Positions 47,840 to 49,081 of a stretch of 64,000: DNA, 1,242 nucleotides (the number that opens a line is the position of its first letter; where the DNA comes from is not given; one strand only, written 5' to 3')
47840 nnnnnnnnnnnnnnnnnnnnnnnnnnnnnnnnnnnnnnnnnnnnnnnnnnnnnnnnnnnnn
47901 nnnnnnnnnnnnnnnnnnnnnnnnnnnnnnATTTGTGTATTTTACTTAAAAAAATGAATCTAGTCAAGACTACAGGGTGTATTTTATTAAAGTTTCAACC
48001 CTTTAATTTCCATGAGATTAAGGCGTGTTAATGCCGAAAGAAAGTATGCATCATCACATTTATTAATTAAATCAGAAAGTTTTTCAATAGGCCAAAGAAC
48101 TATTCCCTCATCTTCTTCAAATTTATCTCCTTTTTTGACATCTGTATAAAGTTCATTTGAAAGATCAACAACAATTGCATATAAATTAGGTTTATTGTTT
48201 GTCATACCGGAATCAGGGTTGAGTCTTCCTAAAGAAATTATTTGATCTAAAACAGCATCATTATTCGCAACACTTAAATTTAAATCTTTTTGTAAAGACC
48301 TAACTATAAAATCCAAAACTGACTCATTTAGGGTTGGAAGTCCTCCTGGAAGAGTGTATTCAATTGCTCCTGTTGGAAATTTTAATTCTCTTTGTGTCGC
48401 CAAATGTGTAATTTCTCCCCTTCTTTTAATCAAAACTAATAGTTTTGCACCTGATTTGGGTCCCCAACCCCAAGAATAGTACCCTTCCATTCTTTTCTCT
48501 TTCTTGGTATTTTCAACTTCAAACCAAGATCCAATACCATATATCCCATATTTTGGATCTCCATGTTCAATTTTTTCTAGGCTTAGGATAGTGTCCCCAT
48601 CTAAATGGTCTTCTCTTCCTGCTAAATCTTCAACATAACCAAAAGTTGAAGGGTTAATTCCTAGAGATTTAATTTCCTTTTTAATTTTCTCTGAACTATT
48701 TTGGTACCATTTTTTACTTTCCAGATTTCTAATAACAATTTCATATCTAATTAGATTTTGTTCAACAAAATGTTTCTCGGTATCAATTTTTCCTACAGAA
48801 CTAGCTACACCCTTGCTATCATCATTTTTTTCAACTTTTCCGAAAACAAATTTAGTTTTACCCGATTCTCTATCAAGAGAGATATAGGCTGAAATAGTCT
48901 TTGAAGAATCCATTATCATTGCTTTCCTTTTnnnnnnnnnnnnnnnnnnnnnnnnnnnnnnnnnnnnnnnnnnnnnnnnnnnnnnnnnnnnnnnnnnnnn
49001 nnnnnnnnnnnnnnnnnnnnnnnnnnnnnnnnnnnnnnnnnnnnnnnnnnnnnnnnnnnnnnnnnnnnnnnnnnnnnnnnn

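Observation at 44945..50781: dTDP-rhamnose operon with an RmlB-Nudix-like fusion, a second stand-alone Nudix, a WbuC cupin and a GalU-type (not RmlA-type) nucleotidyltransferase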

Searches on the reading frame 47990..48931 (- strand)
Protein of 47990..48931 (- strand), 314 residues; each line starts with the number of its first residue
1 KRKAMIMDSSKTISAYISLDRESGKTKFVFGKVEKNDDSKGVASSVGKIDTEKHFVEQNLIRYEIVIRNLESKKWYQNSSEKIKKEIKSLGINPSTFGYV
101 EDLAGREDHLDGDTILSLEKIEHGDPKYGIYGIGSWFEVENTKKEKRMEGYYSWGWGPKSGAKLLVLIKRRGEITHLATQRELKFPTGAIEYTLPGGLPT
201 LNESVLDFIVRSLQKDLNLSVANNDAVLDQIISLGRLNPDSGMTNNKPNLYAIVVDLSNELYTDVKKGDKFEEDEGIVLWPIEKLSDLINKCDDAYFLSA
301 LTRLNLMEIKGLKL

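Call 7: search_solved_structures(query=window:47990-48931:-, max_evalue=10, show_alignments=2)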
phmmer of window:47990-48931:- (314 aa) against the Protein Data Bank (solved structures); distinct sequences matched with E-value up to 10: 0.

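Call 9: find_homologous_proteins(query=window:47990-48931:-, max_evalue=0.001)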
Query window:47990-48931:- (314 aa): 14 proteins with E <= 0.001 among 2289 candidates.
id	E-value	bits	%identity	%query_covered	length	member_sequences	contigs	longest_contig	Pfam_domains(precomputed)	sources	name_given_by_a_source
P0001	9.9e-133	460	64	100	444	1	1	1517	PF16363.12,PF01370.28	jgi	-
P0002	3.4e-132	459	83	76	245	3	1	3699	-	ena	-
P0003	5.0e-126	438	64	94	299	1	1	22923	-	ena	-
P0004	9.0e-125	434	60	100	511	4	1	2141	PF16363.12,PF01370.28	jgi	jgi:hypothetical protein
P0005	3.0e-123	429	61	100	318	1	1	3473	-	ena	-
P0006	7.9e-116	405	64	86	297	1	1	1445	-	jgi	-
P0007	1.0e-102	362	63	80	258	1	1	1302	-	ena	-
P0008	2.2e-101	357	69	71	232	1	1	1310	-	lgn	-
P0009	2.9e-82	295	46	100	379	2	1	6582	-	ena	-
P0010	5.5e-74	267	58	62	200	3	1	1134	-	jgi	jgi:hypothetical protein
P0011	3.9e-27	114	50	41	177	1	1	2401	-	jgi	-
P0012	1.7e-16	79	91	14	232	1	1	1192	PF06182.18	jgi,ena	-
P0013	7.1e-9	54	97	11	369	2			PF04321.24,PF16363.12,PF02719.22,PF01073.26,PF07993.19,PF13460.13,PF01370.28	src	-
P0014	4.6e-5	41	77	11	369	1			PF04321.24,PF16363.12,PF02719.22,PF05368.20,PF01073.26,PF07993.19,PF13460.13,PF01370.28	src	-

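Call 16: search_solved_structures(query=A1, max_evalue=10, show_alignments=3)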
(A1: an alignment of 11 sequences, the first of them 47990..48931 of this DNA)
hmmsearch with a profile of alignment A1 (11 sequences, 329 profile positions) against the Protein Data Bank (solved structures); distinct sequences matched with E-value up to 10: 1.
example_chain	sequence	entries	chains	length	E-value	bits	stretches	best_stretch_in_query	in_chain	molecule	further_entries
8a22_Bv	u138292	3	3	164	0.4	12.9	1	66-110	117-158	mS26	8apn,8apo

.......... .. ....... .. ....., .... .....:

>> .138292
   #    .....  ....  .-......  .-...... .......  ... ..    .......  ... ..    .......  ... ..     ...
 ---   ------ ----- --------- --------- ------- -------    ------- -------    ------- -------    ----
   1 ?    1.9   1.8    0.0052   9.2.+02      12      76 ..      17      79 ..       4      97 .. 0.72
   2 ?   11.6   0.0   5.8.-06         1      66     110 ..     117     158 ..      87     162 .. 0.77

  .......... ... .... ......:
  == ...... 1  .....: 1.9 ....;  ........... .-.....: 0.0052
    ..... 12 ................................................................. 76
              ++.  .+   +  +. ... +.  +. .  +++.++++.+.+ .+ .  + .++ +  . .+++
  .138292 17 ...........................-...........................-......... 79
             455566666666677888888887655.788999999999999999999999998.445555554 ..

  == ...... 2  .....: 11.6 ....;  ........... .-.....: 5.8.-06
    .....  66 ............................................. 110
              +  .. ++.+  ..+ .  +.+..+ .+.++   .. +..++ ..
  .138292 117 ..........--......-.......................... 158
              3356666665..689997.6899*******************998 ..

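Call 19: find_encoding_contigs(protein=P0003, flank=8000, max_places=3)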
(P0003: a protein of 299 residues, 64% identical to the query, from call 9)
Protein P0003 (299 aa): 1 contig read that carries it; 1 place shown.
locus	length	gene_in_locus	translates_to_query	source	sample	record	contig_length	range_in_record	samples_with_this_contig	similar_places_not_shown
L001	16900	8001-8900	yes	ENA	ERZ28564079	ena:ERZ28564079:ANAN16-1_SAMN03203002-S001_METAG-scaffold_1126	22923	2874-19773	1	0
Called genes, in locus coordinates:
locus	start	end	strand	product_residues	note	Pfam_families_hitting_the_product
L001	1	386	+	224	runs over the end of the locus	PF02463:SMC_N (faint), PF20720:nSTAND3 (faint), PF00005:ABC_tran, PF13304:AAA_21 (faint)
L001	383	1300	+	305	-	PF18075:FtsX_ECD, PF02687:FtsX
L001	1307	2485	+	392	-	PF11932:DUF3450 (faint), PF13529:Peptidase_C39_2 (weak)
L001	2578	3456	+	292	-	-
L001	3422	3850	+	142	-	PF04892:VanZ-LLP1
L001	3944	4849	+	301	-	PF01073:3Beta_HSD, PF01370:Epimerase, PF02719:Polysacc_synt_2 (weak), PF04321:RmlD_sub_bind, PF16363:GDP_Man_Dehyd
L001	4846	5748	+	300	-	PF00188:CAP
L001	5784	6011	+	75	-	PF18900:DUF5656 (faint)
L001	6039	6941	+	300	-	-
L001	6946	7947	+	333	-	PF01073:3Beta_HSD, PF01370:Epimerase, PF02719:Polysacc_synt_2, PF04321:RmlD_sub_bind, PF07993:NAD_binding_4, PF13460:NAD_binding_10, PF16363:GDP_Man_Dehyd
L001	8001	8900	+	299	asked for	-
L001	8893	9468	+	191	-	PF00908:dTDP_sugar_isom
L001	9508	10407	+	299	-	PF01370:Epimerase, PF04321:RmlD_sub_bind, PF07993:NAD_binding_4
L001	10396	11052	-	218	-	PF01746:tRNA_m1G_MT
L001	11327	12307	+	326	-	PF00535:Glycos_transf_2, PF04138:GtrA_DPMS_TM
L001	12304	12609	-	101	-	-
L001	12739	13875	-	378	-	-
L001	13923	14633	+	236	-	PF00535:Glycos_transf_2, PF10111:Glyco_tranf_2_2 (weak)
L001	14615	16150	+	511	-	-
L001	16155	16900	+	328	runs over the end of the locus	PF01368:DHH, PF02272:DHHA1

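Call 28: predict_structure(alignment_id=A1)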
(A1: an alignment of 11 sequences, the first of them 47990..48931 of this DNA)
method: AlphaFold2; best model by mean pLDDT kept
length: 314 residues; sequences in the alignment: 11
mean_pLDDT: 60.9   pTM: 0.45
mean pLDDT of the five models: 60.9, 56.7, 54.9, 54.1, 53.2
residues with pLDDT >= 90: 34; 70-90: 82; 50-70: 91; < 50: 107
segments of 3 or more residues with pLDDT < 50: 1-59, 127-131, 154-162, 183-201, 238-247, 310-314
pLDDT, mean of each block of 10 residues (from residue 1): 33 33 34 31 27 34 78 94 90 63 78 90 58 80 90 41 67 77 43 41 60 68 71 59 47 76 68 67 71 63 63 41
secondary structure, 60 per line:
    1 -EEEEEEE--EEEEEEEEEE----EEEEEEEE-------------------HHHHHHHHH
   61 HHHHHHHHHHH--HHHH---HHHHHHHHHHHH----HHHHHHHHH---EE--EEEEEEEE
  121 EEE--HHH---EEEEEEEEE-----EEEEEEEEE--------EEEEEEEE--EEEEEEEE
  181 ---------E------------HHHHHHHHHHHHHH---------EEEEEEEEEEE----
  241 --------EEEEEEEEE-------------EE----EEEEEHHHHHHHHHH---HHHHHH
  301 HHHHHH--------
elements in order: E2-8 E11-20 E25-32 H52-71 H74-77 H81-92 H97-105 E113-123 E132-140 E146-154 E163-170 E173-180 H203-216 E226-236 E249-257 E277-281 H282-291 H295-306

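Call 34: fold_search(model_id=the predicted structure, library=pdb)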
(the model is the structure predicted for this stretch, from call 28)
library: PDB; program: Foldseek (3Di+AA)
matches with E <= 10: 750; with E <= 0.001: 62
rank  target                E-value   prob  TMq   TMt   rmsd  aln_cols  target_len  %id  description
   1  1vhg_A                8.8e-07  1.00  0.32  0.47   9.0       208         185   17  Crystal structure of ADP compounds hydrolase (released 2003-12-30)
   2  1vhz_A                2.7e-06  1.00  0.31  0.46   9.5       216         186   18  Crystal structure of ADP compounds hydrolase (released 2003-12-30)
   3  3o69_B                4.5e-06  1.00  0.31  0.44   8.0       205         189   14  Structure of the E100A E.coli GDP-mannose hydrolase (yffh) in complex with Mg++ (released 2011-05-11)
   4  3o61_D                5.4e-06  1.00  0.31  0.44   7.9       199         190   14  Structure of the E100A E.coli GDP-mannose hydrolase (yffh) in complex with GDP-mannose and Mg++ (released 2011-05-11)
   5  3o52_A                7.2e-06  1.00  0.29  0.44   7.3       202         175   12  Structure of the E.coli GDP-mannose hydrolase (yffh) in complex with tartrate (released 2011-05-11)
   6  3o52_D                7.2e-06  1.00  0.30  0.44   7.8       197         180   13  Structure of the E.coli GDP-mannose hydrolase (yffh) in complex with tartrate (released 2011-05-11)
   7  5qj4_D                9.0e-06  1.00  0.32  0.45   7.7       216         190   14  PanDDA analysis group deposition of models with modelled events (e.g. bound ligands) -- Crystal Structure of NUDT5 in  (released 2018-12-19)
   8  6gru_D                1.1e-05  1.00  0.31  0.44   8.2       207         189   15  Crystal structure of human NUDT5 (released 2018-06-27)
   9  9dre_C                1.2e-05  1.00  0.30  0.41   8.0       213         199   14  Crystal structure of ADP-ribose diphosphatase from Klebsiella pneumoniae (ADP bound, P21 form) (released 2024-10-02)
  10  5c7q_B                1.3e-05  1.00  0.30  0.44   8.1       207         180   14  Crystal Structure of the Bdellovibrio bacteriovorus Nucleoside Diphosphate Sugar Hydrolase (released 2016-01-20)
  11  3o61_C                1.3e-05  1.00  0.29  0.42   7.7       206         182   13  Structure of the E100A E.coli GDP-mannose hydrolase (yffh) in complex with GDP-mannose and Mg++ (released 2011-05-11)
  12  3o52_E                1.5e-05  1.00  0.29  0.43   7.4       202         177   12  Structure of the E.coli GDP-mannose hydrolase (yffh) in complex with tartrate (released 2011-05-11)
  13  6gru_B                1.5e-05  1.00  0.31  0.43   7.6       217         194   13  Crystal structure of human NUDT5 (released 2018-06-27)
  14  6gru_A                1.6e-05  1.00  0.29  0.40   8.4       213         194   14  Crystal structure of human NUDT5 (released 2018-06-27)
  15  9dsz_B                1.6e-05  1.00  0.29  0.40   7.8       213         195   14  Crystal structure of ADP-ribose diphosphatase from Klebsiella pneumoniae (DTP bound) (released 2024-10-09)
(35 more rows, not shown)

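Call 38: find_related_loci(query=A1, collection=genome_contigs, flank=10000)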
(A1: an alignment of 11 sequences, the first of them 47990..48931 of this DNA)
Query A1 (314 aa) in genome_contigs; peptide patterns used: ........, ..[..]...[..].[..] (x = any residue, [..] = any of these).
65 stretches matched a pattern; 22 encode a relative of the query (tblastn E <= 1e-3); 21 distinct loci.
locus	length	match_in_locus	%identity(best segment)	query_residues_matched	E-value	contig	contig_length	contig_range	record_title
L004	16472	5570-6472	82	1-306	2e-170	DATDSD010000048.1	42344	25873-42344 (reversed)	MAG TPA_asm: Patescibacteria group bacterium isolate SMAG_U7994 k141_230567, whole genome shotgun sequence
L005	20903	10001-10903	82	1-306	5e-170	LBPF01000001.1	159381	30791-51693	MAG: Candidatus Woesebacteria bacterium GW2011_GWB1_33_38 UR44_C0001, whole genome shotgun sequence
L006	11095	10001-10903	81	1-306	7e-168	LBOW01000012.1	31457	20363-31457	MAG: Candidatus Woesebacteria bacterium GW2011_GWB1_33_22 UR35_C0012, whole genome shotgun sequence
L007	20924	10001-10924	81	2-314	1e-166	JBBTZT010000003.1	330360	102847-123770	MAG: Patescibacteria group bacterium isolate H41-bin064_1 H41_bin064_1_000000000003, whole genome shotgun sequence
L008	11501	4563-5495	65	1-314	6e-143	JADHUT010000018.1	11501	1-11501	MAG: Candidatus Microgenomates bacterium isolate BS150m-G53 BS-150m-C5140, whole genome shotgun sequence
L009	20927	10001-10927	66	1-314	2e-141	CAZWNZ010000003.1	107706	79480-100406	MAG TPA_asm: uncultured Gammaproteobacteria bacterium isolate SRP192927_co3_839 genome assembly, contig: NODE_227_length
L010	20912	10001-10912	64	1-309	4e-136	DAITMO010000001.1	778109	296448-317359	MAG TPA_asm: Patescibacteria group bacterium isolate CTOTU7669 NODE_3_length_778109_cov_12.319549, whole genome shotgun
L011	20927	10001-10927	62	1-314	2e-134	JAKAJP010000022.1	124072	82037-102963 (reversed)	MAG: bacterium isolate WY4.bin110 NODE_142_length_124072_cov_1.955061, whole genome shotgun sequence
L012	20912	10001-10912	62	1-309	3e-131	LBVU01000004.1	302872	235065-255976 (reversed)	MAG: Candidatus Woesebacteria bacterium GW2011_GWB1_39_10 UT17_C0004, whole genome shotgun sequence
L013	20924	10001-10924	62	1-314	3e-131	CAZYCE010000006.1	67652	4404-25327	MAG TPA_asm: uncultured Gammaproteobacteria bacterium isolate binchicken_co220_61 genome assembly, contig: NODE_172_leng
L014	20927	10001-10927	61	1-314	5e-131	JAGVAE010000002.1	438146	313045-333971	MAG: Candidatus Woesebacteria bacterium isolate DeMMO6_57 c_000000045538, whole genome shotgun sequence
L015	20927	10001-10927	58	1-314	2e-126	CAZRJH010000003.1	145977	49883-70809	MAG TPA_asm: uncultured Gammaproteobacteria bacterium isolate SRP342105_co1_321 genome assembly, contig: NODE_121_length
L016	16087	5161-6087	56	1-314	2e-115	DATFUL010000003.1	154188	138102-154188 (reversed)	MAG TPA_asm: Patescibacteria group bacterium isolate SMAG_U9436 k141_2511072, whole genome shotgun sequence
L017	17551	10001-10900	56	1-306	4e-109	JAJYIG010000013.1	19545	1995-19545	MAG: bacterium isolate DBS2-1.bin114 NODE_4935_length_19545_cov_4.151251, whole genome shotgun sequence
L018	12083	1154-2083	45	1-314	2e-89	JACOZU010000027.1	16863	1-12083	MAG: Candidatus Woesebacteria bacterium isolate NC_groundwater_213_Ag_S-0.1um_45_9 S4_GD2017_2_S1_scaffold_3303, whole g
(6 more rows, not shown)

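Call 42: search_protein_representatives(alignment_id=A1)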
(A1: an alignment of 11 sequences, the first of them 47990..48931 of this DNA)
Query: 11 sequences, 329 profile positions. Proteins with E-value up to 0.001 (for the whole library): 128; up to 1e-10: 100; up to 1e-30: 22. The best 128 are listed.
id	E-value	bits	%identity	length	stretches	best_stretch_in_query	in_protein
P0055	1.9e-108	378.9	-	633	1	3-321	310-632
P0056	5.1e-101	354.4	-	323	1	3-321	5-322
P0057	6.6e-82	291.6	-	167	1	155-315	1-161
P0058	5.3e-56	206.5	-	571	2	72-308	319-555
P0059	1.4e-39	152.5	-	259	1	69-313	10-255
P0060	3.0e-39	151.4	-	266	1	76-318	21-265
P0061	1.0e-38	149.7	-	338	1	72-311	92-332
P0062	5.2e-38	147.4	-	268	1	69-313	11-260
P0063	6.4e-38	147.1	-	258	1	70-317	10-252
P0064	1.1e-36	143.0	-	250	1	74-316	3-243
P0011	1.6e-36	142.4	-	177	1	31-153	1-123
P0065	3.4e-36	141.4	-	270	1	68-320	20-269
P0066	4.5e-36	141.0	-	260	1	73-317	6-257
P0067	3.5e-35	138.1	-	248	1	72-315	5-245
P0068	6.5e-35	137.2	-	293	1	63-316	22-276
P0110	2.9e-23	98.9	-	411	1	70-311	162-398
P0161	4.6e-08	48.9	-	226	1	165-308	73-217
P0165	3.6e-06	42.7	-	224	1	166-310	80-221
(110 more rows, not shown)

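Call 46: search_protein_families(library=pfam, proteins=[P0059, P0060, P0061, P0062, P0063, P0068, P0110, P0161, P0165, window:47990-48931:-], max_evalue=1)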
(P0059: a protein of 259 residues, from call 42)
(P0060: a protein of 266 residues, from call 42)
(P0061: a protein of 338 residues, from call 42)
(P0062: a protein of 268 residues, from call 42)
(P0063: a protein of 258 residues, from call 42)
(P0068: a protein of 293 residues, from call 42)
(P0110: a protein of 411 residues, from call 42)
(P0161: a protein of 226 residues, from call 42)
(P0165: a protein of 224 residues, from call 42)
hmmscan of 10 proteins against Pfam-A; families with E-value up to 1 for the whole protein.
P0059 (259 aa): 1 family
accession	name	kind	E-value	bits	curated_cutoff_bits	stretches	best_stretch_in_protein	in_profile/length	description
PF00293.34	NUDIX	-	0.031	14.7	21.1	1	111-178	8-66/134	NUDIX domain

P0060 (266 aa): 0 families

P0061 (338 aa): 1 family
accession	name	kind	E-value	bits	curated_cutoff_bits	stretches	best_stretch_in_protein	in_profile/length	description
PF00293.34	NUDIX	-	0.0015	19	21.1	1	190-265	8-71/134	NUDIX domain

P0062 (268 aa): 1 family
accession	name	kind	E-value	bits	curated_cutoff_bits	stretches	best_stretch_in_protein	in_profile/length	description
PF00293.34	NUDIX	-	7.3e-05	23.2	21.1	1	112-207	15-95/134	NUDIX domain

P0063 (258 aa): 0 families

P0068 (293 aa): 0 families

P0110 (411 aa): 1 family
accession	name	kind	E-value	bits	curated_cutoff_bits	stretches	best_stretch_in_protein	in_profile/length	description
PF00293.34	NUDIX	-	0.00061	20.2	21.1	1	261-347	9-92/134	NUDIX domain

P0161 (226 aa): 1 family
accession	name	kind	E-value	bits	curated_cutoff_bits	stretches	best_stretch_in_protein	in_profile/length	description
PF00293.34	NUDIX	-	3.1e-05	24.4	21.1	1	78-199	5-118/134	NUDIX domain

P0165 (224 aa): 2 families
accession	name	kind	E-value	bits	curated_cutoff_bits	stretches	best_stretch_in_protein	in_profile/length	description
PF00293.34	NUDIX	-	3e-06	27.7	21.1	1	83-200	4-115/134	NUDIX domain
PF14443.11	DBC1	-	0.19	12.2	27.2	1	119-151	33-66/122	DBC1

window:47990-48931:- (314 aa): 0 families

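Call 50: list_cluster_members(proteins=[P0059, P0060, P0061, P0062, P0063, P0064, P0065, P0068, P0161, P0165])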
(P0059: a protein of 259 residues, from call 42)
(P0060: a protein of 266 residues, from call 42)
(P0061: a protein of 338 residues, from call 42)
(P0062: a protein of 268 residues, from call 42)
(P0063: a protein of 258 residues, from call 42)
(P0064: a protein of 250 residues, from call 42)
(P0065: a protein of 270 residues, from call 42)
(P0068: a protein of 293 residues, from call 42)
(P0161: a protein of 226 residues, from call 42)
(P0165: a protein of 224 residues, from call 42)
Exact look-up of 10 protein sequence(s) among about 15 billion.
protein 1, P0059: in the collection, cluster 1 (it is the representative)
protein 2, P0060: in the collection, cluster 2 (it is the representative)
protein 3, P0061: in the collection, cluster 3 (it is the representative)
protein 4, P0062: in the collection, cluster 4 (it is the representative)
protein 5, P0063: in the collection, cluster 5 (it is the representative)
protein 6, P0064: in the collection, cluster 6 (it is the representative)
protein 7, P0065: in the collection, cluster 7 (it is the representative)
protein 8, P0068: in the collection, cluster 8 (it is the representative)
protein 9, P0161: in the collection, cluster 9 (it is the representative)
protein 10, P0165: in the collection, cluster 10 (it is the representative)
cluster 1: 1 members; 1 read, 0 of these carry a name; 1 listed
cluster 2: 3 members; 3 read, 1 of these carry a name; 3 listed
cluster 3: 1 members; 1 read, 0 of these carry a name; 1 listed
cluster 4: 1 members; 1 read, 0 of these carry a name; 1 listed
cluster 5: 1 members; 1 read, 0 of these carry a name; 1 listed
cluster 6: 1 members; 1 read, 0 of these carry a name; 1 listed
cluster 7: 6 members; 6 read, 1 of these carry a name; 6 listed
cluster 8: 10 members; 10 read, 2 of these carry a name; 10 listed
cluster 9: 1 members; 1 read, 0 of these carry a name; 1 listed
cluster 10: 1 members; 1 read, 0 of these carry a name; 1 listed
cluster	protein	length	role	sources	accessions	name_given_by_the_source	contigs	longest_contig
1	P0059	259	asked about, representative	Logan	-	-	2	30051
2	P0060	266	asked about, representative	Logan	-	-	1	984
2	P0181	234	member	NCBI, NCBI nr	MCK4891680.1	MAG: hypothetical protein KAS78_03365 [Candidatus Pacebacteria bacterium] | hypothetical protein [Candidatus Paceibacterota bacterium]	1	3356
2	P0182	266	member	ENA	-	-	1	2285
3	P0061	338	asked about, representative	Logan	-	-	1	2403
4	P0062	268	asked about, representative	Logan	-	-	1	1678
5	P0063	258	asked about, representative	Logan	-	-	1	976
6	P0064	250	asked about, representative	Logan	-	-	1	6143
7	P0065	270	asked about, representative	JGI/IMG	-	ADP-ribose pyrophosphatase YjhB (NUDIX family)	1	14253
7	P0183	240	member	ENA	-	-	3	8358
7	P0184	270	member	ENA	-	-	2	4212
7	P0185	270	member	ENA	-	-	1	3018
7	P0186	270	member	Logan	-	-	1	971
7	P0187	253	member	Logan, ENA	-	-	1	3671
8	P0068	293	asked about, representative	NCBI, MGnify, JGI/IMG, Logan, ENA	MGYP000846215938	CR=1 FL=1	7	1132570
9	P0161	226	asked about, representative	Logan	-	-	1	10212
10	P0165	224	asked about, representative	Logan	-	-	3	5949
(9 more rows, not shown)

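Call 51: find_encoding_contigs(protein=P0068, flank=8000, max_places=3)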
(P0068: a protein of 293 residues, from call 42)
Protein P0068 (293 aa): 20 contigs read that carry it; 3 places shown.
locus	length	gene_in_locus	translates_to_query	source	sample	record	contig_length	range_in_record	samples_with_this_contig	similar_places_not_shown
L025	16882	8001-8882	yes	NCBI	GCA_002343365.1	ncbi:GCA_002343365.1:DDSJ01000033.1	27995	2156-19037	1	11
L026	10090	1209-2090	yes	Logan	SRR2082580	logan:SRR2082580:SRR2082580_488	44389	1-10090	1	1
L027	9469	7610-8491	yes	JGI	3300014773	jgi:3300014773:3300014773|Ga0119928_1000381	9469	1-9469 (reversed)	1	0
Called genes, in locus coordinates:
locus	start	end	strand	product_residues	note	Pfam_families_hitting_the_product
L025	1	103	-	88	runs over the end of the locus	-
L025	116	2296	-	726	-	PF01564:Spermine_synth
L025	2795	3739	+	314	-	PF01073:3Beta_HSD, PF01370:Epimerase, PF02719:Polysacc_synt_2 (weak), PF04321:RmlD_sub_bind, PF16363:GDP_Man_Dehyd, PF07993:NAD_binding_4 (weak)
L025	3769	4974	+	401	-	PF00155:Aminotran_1_2, PF01212:Beta_elim_lyase (weak), PF01276:OKR_DC_1 (weak)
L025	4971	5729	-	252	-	-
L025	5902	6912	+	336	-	PF05448:AXE1 (faint), PF01738:DLH (faint), PF12146:Hydrolase_4 (faint), PF00326:Peptidase_S9, PF00561:Abhydrolase_1 (weak)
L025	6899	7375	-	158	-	-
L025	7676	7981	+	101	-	PF25213:HVO_A0261_N (faint), PF01022:HTH_5, PF12840:HTH_20 (weak), PF01978:TrmB (weak)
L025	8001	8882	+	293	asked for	-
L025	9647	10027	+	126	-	-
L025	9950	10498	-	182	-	PF05014:Nuc_deoxyrib_tr (weak)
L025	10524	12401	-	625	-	-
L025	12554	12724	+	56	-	-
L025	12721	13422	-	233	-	-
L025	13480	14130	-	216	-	PF02163:Peptidase_M50 (weak)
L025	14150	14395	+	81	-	PF00830:Ribosomal_L28 (weak)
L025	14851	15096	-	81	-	-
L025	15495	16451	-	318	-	PF00551:Formyl_trans_N, PF02911:Formyl_trans_C (weak)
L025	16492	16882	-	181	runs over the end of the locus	PF01327:Pep_deformylase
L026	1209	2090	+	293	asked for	-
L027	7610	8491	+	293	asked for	-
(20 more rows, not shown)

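Call 52: find_encoding_contigs(protein=P0059, flank=8000, max_places=2)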
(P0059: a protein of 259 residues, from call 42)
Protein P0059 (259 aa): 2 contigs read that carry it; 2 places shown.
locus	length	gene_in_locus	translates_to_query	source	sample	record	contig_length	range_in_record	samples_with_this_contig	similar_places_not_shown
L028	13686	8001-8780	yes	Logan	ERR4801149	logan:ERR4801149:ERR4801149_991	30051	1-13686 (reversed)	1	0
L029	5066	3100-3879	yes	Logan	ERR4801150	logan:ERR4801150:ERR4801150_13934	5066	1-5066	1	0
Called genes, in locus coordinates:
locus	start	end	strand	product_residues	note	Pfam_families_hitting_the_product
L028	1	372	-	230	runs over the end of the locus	-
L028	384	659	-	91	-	-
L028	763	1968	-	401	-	PF12704:MacB_PCD, PF02687:FtsX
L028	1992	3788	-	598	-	PF03193:RsgA_GTPase (weak), PF00005:ABC_tran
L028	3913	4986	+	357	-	-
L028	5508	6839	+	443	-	PF00004:AAA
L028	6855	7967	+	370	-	-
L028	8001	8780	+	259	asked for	-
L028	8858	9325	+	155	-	PF05523:FdtA, PF14667:Polysacc_synt_C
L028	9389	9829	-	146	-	PF11964:SpoIIAA-like (weak)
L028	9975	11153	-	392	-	PF02655:ATP-grasp_3 (weak), PF14398:ATPgrasp_YheCD (faint)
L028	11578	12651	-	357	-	PF04389:Peptidase_M28, PF01546:Peptidase_M20, PF05343:Peptidase_M42, PF07687:M20_dimer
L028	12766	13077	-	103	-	-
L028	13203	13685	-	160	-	?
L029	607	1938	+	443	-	PF00004:AAA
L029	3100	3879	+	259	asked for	-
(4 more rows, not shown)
